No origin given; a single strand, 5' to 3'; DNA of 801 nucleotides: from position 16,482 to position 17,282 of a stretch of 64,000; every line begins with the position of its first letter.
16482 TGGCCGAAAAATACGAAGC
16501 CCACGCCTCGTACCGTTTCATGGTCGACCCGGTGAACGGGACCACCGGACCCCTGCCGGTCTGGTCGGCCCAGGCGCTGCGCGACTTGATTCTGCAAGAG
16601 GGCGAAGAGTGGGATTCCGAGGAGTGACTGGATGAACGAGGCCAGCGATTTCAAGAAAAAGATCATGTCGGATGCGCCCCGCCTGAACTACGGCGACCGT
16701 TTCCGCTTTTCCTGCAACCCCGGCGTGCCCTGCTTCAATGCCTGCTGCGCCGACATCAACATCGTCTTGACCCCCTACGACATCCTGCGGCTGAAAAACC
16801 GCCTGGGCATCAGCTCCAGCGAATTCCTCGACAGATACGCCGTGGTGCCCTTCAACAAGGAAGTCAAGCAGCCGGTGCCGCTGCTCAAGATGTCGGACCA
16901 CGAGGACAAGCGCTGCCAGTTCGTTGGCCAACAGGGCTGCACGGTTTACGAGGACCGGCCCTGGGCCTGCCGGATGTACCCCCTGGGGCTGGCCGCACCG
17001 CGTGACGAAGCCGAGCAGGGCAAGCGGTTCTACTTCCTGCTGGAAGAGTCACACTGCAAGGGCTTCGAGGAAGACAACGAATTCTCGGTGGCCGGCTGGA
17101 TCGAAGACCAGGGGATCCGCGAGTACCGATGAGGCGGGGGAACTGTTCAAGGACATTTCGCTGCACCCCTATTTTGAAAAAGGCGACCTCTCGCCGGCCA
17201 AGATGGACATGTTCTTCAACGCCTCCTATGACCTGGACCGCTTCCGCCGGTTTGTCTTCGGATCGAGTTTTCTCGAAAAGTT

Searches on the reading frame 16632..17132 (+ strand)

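Call 26: search_protein_families(library=pfam, proteins=[window:16632-17132:+], max_evalue=0.00001)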
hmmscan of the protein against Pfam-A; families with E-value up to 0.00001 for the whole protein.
window:16632-17132:+ (166 aa): 1 family
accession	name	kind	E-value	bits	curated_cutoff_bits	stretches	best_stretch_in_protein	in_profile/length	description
PF03692.20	CxxCxxCC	-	5.4e-11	43.5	23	1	28-119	2-72/85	Putative zinc- or iron-chelating domain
